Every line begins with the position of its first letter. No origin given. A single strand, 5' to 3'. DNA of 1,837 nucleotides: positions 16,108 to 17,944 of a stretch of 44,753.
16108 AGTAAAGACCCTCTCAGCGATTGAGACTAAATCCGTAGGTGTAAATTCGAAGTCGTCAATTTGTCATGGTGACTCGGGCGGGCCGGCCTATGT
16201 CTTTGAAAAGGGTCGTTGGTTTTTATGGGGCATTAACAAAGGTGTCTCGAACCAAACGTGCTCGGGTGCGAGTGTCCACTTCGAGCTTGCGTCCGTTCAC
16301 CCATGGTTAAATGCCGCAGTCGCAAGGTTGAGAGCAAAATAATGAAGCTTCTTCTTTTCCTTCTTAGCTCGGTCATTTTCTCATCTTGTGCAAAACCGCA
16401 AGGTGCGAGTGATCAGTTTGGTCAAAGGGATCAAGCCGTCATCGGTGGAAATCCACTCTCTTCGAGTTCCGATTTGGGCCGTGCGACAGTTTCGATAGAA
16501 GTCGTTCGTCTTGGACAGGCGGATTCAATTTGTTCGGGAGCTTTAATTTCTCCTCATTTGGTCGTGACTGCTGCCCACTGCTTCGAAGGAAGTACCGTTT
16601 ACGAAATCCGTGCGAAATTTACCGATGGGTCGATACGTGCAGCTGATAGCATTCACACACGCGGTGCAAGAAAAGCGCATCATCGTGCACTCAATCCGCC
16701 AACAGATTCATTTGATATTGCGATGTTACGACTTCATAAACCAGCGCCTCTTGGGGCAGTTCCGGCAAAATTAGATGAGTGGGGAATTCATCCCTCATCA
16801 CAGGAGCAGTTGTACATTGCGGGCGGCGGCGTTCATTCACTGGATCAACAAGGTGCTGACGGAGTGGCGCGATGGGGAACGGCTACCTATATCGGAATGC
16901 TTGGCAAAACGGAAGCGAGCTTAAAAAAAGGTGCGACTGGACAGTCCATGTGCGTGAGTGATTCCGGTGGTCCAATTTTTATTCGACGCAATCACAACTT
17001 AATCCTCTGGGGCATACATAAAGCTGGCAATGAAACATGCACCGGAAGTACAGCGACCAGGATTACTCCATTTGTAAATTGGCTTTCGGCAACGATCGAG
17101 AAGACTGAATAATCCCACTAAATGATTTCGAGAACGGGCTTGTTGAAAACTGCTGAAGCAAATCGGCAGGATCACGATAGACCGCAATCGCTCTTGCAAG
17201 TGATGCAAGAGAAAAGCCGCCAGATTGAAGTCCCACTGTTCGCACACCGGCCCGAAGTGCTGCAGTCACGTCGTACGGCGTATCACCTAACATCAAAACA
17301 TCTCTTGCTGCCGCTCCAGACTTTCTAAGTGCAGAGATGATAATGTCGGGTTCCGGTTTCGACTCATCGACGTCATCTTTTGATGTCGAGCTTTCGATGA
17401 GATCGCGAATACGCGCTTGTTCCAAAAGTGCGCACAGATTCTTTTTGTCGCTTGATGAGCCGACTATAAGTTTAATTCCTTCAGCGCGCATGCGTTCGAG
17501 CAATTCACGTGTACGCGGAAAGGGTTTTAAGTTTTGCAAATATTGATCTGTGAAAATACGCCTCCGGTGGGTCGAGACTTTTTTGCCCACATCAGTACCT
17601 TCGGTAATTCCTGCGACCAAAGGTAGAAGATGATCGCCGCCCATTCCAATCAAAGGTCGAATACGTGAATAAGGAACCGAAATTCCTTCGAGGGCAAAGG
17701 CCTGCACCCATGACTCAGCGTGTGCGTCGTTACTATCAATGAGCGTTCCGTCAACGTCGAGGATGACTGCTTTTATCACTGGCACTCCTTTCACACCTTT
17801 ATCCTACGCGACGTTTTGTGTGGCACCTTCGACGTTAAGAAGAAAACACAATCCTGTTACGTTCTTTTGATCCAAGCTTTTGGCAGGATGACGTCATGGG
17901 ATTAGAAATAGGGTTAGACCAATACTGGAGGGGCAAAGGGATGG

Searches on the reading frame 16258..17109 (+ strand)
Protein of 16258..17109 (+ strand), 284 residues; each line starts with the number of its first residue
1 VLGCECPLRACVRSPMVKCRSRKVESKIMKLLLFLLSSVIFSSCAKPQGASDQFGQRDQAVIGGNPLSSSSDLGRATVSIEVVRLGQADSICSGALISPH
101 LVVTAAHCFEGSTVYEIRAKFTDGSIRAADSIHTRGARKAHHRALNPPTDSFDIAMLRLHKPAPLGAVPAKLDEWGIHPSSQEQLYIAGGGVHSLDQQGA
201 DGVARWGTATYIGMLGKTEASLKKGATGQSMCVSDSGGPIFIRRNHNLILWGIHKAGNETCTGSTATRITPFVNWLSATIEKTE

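Call 73: search_protein_families(library=pfam, proteins=[window:16258-17109:+], max_evalue=0.00001)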
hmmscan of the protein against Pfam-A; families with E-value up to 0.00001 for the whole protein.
window:16258-17109:+ (284 aa): 2 families
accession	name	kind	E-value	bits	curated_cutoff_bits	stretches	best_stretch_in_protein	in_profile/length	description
PF00089.32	Trypsin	-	2e-21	77.3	20.6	1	82-276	20-220/220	Trypsin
PF13365.12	Trypsin_2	-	5.8e-07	30.8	27.6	1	92-242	1-136/144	Trypsin-like peptidase domain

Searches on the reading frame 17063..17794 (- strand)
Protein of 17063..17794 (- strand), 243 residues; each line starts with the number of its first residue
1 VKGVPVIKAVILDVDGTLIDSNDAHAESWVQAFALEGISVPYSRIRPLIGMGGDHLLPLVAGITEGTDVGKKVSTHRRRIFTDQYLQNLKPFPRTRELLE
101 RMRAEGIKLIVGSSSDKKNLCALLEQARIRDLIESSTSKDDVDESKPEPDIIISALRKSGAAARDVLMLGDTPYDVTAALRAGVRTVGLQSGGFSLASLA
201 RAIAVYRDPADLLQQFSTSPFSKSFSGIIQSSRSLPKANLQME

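Call 8: search_protein_families(library=ncbifam, proteins=[window:17063-17794:-], max_evalue=0.01)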
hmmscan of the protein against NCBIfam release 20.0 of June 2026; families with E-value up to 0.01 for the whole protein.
window:17063-17794:- (243 aa): 44 families (the best 25 are shown)
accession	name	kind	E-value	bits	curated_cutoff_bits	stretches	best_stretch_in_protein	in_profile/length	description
TIGR02009.1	PGMB-YQAB-SF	subfamily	4.4e-23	82.4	153.35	1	7-188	1-185/186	beta-phosphoglucomutase family hydrolase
NF009695.0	PRK13222.1-2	equivalog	2e-22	79.8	225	1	7-192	6-196/226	phosphoglycolate phosphatase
NF053653.1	InDiPhoBT2121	equivalog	1.7e-21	76.8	245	1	7-208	1-207/216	inorganic diphosphatase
NF009804.0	PRK13288.1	equivalog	6.1e-19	68.3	218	1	7-190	3-182/215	pyrophosphatase PpaX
TIGR02253.1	CTE7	subfamily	2.3e-18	66.8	169.75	1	84-192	88-197/221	TIGR02253 family HAD-type hydrolase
NF009697.0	PRK13222.1-4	equivalog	3.9e-18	65.6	327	1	5-192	5-196/232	phosphoglycolate phosphatase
TIGR01449.2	PGP_bact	equivalog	1.3e-17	64.1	180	1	10-192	1-187/213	phosphoglycolate phosphatase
TIGR01990.1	bPGM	equivalog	5.5e-17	62.3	189.4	1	7-189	1-186/187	beta-phosphoglucomutase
TIGR01454.1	AHBA_synth_RP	hypoth_equivalog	8.4e-16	58.2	246.65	1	88-214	73-201/205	AHBA synthesis associated protein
TIGR01422.2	phosphonatase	equivalog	1.2e-15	57.6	220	1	7-196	1-206/251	phosphonoacetaldehyde hydrolase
TIGR03351.1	PhnX-like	hypoth_equivalog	4.8e-15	56.1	218.9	1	7-202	1-203/220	phosphonatase-like hydrolase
NF009698.0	PRK13223.1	equivalog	3.3e-14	52.7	466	1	8-192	14-203/272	phosphoglycolate phosphatase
NF009694.0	PRK13222.1-1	equivalog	4.9e-14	52.2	415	1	92-213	113-236/252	phosphoglycolate phosphatase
TIGR01428.1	HAD_type_II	equivalog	5.4e-13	49.4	125.4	1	86-187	87-188/197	haloacid dehalogenase type II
NF008000.0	PRK10725.1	equivalog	5.4e-12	46.2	215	1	9-188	7-184/188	fructose-1-phosphate/6-phosphogluconate phosphatase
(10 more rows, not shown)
